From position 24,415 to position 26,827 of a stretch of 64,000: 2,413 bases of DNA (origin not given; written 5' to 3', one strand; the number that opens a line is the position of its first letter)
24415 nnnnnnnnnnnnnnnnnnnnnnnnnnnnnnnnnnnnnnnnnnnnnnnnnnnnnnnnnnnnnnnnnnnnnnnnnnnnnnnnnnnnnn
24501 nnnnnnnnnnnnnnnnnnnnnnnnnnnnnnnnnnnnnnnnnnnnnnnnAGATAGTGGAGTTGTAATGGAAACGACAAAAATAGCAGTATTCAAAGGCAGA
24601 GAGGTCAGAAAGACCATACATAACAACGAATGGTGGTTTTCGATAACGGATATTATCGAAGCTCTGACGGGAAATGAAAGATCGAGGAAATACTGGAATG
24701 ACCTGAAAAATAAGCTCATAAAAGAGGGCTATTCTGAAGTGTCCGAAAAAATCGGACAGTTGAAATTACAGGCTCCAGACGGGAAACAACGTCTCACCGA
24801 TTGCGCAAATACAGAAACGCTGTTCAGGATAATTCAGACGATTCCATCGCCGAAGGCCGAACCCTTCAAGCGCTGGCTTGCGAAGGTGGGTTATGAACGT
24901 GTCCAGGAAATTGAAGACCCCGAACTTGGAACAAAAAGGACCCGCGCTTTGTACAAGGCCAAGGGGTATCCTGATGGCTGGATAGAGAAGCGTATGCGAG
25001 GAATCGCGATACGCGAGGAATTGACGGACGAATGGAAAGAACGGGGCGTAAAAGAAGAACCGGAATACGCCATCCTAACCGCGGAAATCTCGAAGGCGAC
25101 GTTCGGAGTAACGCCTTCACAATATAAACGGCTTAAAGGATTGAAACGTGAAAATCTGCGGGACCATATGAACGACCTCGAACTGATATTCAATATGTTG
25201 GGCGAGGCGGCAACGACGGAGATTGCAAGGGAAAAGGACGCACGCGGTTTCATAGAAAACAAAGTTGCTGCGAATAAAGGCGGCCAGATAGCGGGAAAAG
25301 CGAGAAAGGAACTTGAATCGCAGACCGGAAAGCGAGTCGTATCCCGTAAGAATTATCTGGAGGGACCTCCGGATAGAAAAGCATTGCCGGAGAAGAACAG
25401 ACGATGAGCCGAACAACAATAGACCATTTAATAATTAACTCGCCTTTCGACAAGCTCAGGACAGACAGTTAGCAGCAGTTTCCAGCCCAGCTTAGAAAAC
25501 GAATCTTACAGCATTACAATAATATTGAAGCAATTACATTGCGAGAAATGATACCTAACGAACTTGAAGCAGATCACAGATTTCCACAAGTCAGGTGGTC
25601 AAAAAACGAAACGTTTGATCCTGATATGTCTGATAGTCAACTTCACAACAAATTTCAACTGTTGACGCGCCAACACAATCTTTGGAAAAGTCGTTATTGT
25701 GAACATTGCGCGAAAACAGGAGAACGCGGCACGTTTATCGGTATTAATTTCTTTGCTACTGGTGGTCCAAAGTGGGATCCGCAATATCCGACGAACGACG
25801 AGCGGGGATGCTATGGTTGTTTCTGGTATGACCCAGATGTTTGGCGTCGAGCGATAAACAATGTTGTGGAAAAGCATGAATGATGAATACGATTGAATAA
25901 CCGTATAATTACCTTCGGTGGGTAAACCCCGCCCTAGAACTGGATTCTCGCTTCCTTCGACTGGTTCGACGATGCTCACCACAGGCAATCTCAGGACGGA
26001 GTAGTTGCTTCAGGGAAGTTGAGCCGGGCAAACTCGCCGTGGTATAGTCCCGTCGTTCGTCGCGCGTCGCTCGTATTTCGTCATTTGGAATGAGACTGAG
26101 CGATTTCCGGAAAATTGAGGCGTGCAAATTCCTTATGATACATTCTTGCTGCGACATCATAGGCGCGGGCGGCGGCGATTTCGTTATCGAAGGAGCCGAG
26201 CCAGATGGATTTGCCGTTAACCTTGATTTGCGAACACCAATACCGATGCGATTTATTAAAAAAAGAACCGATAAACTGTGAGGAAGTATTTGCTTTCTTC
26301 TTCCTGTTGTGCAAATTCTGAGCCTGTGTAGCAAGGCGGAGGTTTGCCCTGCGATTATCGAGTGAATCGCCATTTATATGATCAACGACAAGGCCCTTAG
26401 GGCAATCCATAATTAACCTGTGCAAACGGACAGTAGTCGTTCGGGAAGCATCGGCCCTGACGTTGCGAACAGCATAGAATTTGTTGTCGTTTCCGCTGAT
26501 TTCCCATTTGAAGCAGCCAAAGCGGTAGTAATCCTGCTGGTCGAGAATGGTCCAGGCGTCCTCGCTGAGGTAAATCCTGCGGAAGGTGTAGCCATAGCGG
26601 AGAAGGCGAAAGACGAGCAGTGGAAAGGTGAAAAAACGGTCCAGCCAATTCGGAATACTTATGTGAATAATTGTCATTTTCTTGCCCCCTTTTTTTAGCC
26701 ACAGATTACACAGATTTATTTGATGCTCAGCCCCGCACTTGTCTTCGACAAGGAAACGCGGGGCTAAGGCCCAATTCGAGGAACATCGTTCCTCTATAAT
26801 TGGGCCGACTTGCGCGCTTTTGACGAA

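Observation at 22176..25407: Six co-directional AT-rich genes centred on a PUA/EVE-like + PD-(D/E)xK fusion: candidate modification-sensing defence module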

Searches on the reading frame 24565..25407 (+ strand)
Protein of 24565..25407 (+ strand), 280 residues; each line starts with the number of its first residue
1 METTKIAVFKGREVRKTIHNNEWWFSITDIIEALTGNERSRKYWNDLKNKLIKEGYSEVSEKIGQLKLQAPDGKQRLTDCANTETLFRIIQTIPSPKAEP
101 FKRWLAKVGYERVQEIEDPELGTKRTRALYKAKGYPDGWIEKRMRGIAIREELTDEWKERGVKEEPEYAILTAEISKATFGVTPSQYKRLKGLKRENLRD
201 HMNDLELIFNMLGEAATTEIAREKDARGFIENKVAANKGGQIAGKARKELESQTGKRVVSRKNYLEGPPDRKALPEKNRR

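Call 3: search_protein_families(library=pfam, proteins=[window:24565-25407:+], max_evalue=1)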
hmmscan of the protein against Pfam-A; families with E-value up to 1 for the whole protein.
window:24565-25407:+ (280 aa): 1 family
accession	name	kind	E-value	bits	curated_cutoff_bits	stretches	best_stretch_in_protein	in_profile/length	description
PF02498.22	Bro-N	-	3.2e-13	50.6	25.6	1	14-107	2-92/96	BRO family, N-terminal domain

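Call 4: search_protein_families(library=padloc, proteins=[window:24565-25407:+], max_evalue=1)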
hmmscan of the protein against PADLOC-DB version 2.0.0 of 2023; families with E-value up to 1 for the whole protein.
window:24565-25407:+ (280 aa): 7 families
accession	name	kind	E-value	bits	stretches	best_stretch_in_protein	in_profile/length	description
PDLC04920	PDC-S13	-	1.5e-120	399.8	1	1-269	1-271/286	-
PDLC04841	PDC-S04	-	1.8e-21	75.1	1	4-107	5-112/292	-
PDLC04919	PDC-S13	-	1e-06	26.2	1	151-252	145-244/281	-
PDLC04962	PDC-S22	-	0.0012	16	1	143-210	163-231/281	-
PDLC03083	Specificity_I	-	0.0017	14.5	1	153-251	145-242/717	Type I specificity subunit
PDLC04874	PDC-S05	-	0.0029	15.2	1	4-111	6-112/165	-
PDLC02910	HicA-like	-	0.028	12.3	1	40-78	5-40/61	-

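Call 6: search_protein_families(library=ncbifam, proteins=[window:24565-25407:+], max_evalue=1)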
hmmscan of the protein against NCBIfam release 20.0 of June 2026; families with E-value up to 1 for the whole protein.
window:24565-25407:+ (280 aa): 1 family
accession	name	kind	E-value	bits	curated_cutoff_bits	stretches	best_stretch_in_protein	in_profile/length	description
NF008573.0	PRK11525.1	equivalog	7.4e-05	22.2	242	1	150-238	149-235/288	DNA damage-inducible protein D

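Call 7: search_protein_families(library=phrogs, proteins=[window:24565-25407:+], max_evalue=1)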
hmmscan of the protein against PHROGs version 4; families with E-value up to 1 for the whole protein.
window:24565-25407:+ (280 aa): 15 families
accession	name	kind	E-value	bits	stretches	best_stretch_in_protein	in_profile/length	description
phrog_15286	-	unknown function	5.1e-92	308.8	1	4-264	5-266/274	-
phrog_28094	-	unknown function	7.8e-18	65.5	1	207-263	1-57/66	-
phrog_130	-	transcription regulation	4.2e-06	27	1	2-212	156-359/480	anti-repressor Ant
phrog_5060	-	transcription regulation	2e-05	25.7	1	4-108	7-108/224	anti-repressor Ant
phrog_8036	-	unknown function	5.9e-05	23.5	1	152-256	154-256/290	-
phrog_2657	-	transcription regulation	0.00022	21.6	1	121-207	115-192/243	transcriptional regulator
phrog_2011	-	transcription regulation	0.00037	21.3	1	2-107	2-104/275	anti-repressor Ant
phrog_2899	-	transcription regulation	0.0014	19.3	1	7-107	10-99/263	anti-repressor Ant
phrog_245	-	transcription regulation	0.0053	17.3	1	4-104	41-128/319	anti-repressor Ant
phrog_463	-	transcription regulation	0.0074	16.8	1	4-107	3-98/250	anti-repressor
phrog_9976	-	transcription regulation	0.0075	17.1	1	5-108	2-93/188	anti-repressor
phrog_2593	-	transcription regulation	0.013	16.3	1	9-106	27-120/255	anti-repressor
phrog_7940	-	unknown function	0.015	15.9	1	5-114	5-102/252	-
phrog_32500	-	unknown function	0.15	13.1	1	6-50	5-49/76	-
phrog_4615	-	unknown function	0.37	12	0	99-117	8-26/61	-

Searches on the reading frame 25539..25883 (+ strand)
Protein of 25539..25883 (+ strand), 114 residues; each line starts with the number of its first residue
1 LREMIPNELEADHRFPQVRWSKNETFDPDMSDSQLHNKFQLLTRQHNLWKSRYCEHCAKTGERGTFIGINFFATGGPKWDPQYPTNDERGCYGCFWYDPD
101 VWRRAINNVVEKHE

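Call 3: search_protein_families(library=pfam, proteins=[window:25539-25883:+], max_evalue=1)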
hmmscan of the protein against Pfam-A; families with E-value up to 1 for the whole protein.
window:25539-25883:+ (114 aa): 1 family
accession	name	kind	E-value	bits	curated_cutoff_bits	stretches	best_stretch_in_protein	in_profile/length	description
PF05315.17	ICEA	-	0.00021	21.3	24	1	32-106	129-201/218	ICEA Protein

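Call 4: search_protein_families(library=padloc, proteins=[window:25539-25883:+], max_evalue=1)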
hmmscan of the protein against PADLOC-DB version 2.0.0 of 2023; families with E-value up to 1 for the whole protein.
window:25539-25883:+ (114 aa): 1 family
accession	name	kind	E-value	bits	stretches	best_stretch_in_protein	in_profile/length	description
PDLC03537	REase_II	-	1e-26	92.3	1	7-111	127-238/244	Type II restriction enzyme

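Call 6: search_protein_families(library=ncbifam, proteins=[window:25539-25883:+], max_evalue=1)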
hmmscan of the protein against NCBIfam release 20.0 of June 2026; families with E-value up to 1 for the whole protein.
window:25539-25883:+ (114 aa): 0 families

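Call 7: search_protein_families(library=phrogs, proteins=[window:25539-25883:+], max_evalue=1)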
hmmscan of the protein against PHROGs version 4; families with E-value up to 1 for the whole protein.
window:25539-25883:+ (114 aa): 2 families
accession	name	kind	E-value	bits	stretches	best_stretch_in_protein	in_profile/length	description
phrog_2255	-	DNA, RNA and nucleotide metabolism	0.031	14.7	1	33-65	9-41/211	HNH endonuclease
phrog_30058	-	unknown function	0.097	14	1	12-56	37-80/98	-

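Call 37: find_homologous_proteins(query=window:25539-25883:+, max_evalue=0.00001)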
Query window:25539-25883:+ (114 aa): 53 proteins with E <= 0.00001 among 53 candidates.
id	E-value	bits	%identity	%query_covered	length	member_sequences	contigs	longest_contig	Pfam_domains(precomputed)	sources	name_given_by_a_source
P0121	8.0e-77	274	100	97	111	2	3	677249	-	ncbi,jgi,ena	ncbi:MAG: hypothetical protein ABSG22_03540 [Sedimentisphaerales bacterium]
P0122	8.9e-65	235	81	99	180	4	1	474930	-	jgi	jgi:hypothetical protein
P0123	3.0e-59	217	73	98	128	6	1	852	-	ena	-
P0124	1.5e-57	211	73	98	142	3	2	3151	PF05315.17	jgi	-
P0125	8.0e-56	206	72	95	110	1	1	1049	-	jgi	-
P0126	1.1e-55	205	73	96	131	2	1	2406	-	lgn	-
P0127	1.6e-55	205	73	97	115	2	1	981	-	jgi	-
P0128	5.4e-55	203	70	99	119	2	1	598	-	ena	-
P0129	1.5e-54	202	70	95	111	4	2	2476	-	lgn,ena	-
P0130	1.8e-54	201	70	98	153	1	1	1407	-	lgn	-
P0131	5.7e-54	200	74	96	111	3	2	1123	-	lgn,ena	-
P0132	7.2e-52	193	68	97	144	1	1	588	PF05315.17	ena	-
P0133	1.1e-51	192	72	94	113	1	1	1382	-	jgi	-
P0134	1.5e-51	192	69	96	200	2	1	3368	-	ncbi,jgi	ncbi:MAG: restriction endonuclease [Planctomycetota bacterium]|jgi:hypothetical protein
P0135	2.0e-51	192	67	97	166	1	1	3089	-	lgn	-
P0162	5.2e-33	132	67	74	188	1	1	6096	-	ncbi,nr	ncbi:MAG: hypothetical protein DDT24_00226 [Chloroflexi bacterium]|nr:hypothetical protein [Chlorofl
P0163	6.1e-33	132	78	63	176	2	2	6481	-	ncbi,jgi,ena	-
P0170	1.3e-21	95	76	48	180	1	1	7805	-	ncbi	-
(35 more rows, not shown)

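Call 49: find_encoding_contigs(protein=P0122, flank=6000, max_places=3)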
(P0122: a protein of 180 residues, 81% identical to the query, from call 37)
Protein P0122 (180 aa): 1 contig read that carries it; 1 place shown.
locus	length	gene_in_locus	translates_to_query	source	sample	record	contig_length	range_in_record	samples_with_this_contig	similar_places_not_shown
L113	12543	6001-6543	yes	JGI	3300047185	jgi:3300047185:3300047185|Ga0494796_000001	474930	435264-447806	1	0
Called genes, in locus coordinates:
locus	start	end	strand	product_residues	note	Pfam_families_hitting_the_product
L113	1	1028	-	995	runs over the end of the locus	PF00069:Pkinase, PF07714:PK_Tyr_Ser-Thr, PF13424:TPR_12, PF00515:TPR_1, PF13424:TPR_12, PF00515:TPR_1, PF13414:TPR_11, PF13432:TPR_16, +70 more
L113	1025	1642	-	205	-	PF07638:Sigma70_ECF, PF04542:Sigma70_r2, PF08281:Sigma70_r4_2, PF04545:Sigma70_r4, PF22233:PhyR_sigma-like (weak)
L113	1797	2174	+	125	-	-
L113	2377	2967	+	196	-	PF01871:AMMECR1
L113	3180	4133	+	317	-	-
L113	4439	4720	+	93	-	-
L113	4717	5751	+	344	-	-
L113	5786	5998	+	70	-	-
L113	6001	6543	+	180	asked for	-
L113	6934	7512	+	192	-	PF02545:Maf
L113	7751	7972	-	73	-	PF01541:GIY-YIG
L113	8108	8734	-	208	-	PF13392:HNH_3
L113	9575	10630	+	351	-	PF17792:ThiD2, PF02581:TMP-TENI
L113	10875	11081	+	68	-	-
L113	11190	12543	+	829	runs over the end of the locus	PF02219:MTHFR, PF12225:DUF5981, PF00809:Pterin_bind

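Call 50: find_encoding_contigs(protein=P0134, flank=4000, max_places=3)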
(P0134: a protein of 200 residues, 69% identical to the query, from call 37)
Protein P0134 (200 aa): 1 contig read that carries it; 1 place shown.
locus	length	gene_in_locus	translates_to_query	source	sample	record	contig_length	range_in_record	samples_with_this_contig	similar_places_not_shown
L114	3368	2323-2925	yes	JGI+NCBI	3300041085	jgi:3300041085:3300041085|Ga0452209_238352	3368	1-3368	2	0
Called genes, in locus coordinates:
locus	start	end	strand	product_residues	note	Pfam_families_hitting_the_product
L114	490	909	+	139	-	-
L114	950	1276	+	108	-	-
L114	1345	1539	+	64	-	-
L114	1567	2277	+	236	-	PF27126:NmeDI_C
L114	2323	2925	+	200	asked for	-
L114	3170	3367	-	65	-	?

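Call 60: find_encoding_contigs(protein=P0162, flank=5000, max_places=2)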
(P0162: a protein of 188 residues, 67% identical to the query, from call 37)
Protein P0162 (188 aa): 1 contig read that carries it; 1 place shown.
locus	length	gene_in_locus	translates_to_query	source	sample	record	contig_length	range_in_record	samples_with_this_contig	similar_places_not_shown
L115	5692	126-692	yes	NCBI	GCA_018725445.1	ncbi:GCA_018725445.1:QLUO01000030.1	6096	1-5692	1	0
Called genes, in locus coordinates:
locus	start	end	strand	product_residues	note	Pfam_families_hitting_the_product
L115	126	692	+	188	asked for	-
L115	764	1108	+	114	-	PF02675:AdoMet_dc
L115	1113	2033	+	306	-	PF17284:Spermine_synt_N, PF01564:Spermine_synth, PF13649:Methyltransf_25 (weak)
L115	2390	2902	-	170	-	PF00994:MoCF_biosynth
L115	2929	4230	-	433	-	PF13393:tRNA-synt_His, PF00587:tRNA-synt_2b, PF03129:HGTP_anticodon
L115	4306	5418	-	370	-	PF02912:Phe_tRNA-synt_N, PF01409:tRNA-synt_2d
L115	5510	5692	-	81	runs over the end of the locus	-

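Call 61: find_encoding_contigs(protein=P0170, flank=5000, max_places=2)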
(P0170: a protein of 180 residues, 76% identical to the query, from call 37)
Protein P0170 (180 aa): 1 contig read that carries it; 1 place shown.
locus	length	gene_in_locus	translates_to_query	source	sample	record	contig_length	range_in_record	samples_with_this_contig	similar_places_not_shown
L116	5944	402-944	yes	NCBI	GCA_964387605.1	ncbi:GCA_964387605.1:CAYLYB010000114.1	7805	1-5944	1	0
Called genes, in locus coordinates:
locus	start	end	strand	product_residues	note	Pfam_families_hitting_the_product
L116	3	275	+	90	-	?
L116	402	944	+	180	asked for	-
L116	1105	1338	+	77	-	-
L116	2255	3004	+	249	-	-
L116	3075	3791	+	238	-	-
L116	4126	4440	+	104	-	PF07238:PilZ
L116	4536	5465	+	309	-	PF06167:Peptidase_M90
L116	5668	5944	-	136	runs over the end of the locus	PF00076:RRM_1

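Call 62: find_encoding_contigs(protein=P0163, flank=5000, max_places=2)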
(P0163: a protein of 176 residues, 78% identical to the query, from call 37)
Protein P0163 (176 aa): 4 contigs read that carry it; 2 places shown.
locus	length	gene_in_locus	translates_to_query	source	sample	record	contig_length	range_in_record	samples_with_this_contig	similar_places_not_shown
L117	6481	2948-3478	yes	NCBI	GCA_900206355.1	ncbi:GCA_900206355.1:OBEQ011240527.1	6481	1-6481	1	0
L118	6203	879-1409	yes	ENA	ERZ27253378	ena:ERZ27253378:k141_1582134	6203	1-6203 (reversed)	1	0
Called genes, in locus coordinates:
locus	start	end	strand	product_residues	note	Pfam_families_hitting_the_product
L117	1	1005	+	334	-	?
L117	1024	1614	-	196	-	-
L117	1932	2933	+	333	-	PF01555:N6_N4_Mtase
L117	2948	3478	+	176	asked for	-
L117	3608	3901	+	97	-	PF18765:Polbeta, PF01909:NTP_transf_2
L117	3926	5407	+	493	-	PF00884:Sulfatase, PF01663:Phosphodiest, PF16347:SGSH_C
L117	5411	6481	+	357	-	?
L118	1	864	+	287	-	?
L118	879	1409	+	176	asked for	-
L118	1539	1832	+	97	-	PF18765:Polbeta, PF01909:NTP_transf_2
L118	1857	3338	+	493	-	PF00884:Sulfatase, PF01663:Phosphodiest, PF16347:SGSH_C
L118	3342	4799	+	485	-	PF07364:DUF1485, PF07171:MlrC_C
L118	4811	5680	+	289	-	PF00248:Aldo_ket_red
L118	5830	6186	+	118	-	PF06262:Zincin_1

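Call 69: search_protein_families(library=pfam, proteins=[L114:1567-2277:+, L117:1932-2933:+, L117:2948-3478:+, P0170], max_evalue=0.01)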
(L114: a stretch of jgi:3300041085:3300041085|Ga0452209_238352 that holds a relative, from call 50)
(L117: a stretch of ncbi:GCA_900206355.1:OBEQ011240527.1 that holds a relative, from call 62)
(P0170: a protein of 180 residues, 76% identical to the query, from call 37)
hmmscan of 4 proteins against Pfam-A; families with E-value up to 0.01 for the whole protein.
L114:1567-2277:+ (236 aa): 0 families

L117:1932-2933:+ (333 aa): 1 family
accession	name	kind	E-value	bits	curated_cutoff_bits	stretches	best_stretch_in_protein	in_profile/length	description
PF01555.25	N6_N4_Mtase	-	1.4e-20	74.6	26.7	2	74-165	132-217/221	DNA methylase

L117:2948-3478:+ (176 aa): 0 families

P0170 (180 aa): 1 family
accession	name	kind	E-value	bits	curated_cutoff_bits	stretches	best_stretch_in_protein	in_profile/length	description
PF13588.12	HSDR_N_2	-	0.0045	17.5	25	1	63-115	30-82/110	Type I restriction enzyme R protein N terminus (HSDR_N)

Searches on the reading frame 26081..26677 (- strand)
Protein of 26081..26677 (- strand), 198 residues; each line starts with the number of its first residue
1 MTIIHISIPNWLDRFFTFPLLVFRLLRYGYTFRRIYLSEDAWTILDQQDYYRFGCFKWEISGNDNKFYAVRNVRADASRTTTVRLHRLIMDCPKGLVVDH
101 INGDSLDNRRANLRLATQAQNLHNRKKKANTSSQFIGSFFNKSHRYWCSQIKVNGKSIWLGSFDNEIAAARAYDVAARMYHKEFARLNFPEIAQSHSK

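Call 3: search_protein_families(library=pfam, proteins=[window:26081-26677:-], max_evalue=1)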
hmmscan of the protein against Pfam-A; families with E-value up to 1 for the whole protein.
window:26081-26677:- (198 aa): 2 families
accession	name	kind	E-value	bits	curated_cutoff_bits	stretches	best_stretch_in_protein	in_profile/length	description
PF13392.12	HNH_3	-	5.6e-11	42.3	24.8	1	92-122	15-45/46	HNH endonuclease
PF00847.26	AP2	-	1.3e-06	29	33.3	1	136-181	4-52/54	AP2 domain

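Call 4: search_protein_families(library=padloc, proteins=[window:26081-26677:-], max_evalue=1)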
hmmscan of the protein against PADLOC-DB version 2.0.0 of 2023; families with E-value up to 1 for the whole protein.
window:26081-26677:- (198 aa): 1 family
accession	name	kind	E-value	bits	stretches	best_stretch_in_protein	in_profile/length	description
PDLC03687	HEase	-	2.3e-05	22.4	1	79-131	50-107/178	homing endonuclease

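Call 6: search_protein_families(library=ncbifam, proteins=[window:26081-26677:-], max_evalue=1)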
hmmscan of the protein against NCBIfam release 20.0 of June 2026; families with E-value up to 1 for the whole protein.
window:26081-26677:- (198 aa): 0 families

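Call 7: search_protein_families(library=phrogs, proteins=[window:26081-26677:-], max_evalue=1)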
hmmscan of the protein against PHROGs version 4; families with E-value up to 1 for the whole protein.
window:26081-26677:- (198 aa): 24 families
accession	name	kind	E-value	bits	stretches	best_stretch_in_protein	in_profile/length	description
phrog_99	-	DNA, RNA and nucleotide metabolism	7.2e-39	135.5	1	54-195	125-274/383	HNH endonuclease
phrog_4578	-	DNA, RNA and nucleotide metabolism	1.4e-25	90.7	1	92-188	26-122/130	HNH endonuclease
phrog_374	-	DNA, RNA and nucleotide metabolism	2.4e-16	60.7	1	93-191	321-419/617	HNH endonuclease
phrog_36769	-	unknown function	3e-14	54.1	1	76-191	235-359/367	-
phrog_3593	-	DNA, RNA and nucleotide metabolism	7.7e-12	46.3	1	54-175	70-191/210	HNH endonuclease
phrog_959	-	DNA, RNA and nucleotide metabolism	2.1e-09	38.2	1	65-131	41-112/138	HNH endonuclease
phrog_59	-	DNA, RNA and nucleotide metabolism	3.8e-09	37.4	1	80-175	186-258/423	HNH endonuclease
phrog_953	-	DNA, RNA and nucleotide metabolism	5.6e-09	36.8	1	119-186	299-367/420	HNH endonuclease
phrog_1492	-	DNA, RNA and nucleotide metabolism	2.5e-07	31.2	1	79-129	109-163/414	HNH endonuclease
phrog_7545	-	DNA, RNA and nucleotide metabolism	4.3e-05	24.8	1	76-136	77-146/160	HNH endonuclease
phrog_10822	-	DNA, RNA and nucleotide metabolism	0.00065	20.4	1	91-116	114-139/245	HNH endonuclease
phrog_24751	-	DNA, RNA and nucleotide metabolism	0.0011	20.2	1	138-180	14-56/65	HNH endonuclease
phrog_13470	-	DNA, RNA and nucleotide metabolism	0.0015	19.7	1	64-171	32-133/152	HNH endonuclease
phrog_10730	-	DNA, RNA and nucleotide metabolism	0.0023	18.6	1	96-128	112-145/234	HNH endonuclease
phrog_30377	-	DNA, RNA and nucleotide metabolism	0.0025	18.9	1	85-128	12-58/82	HNH endonuclease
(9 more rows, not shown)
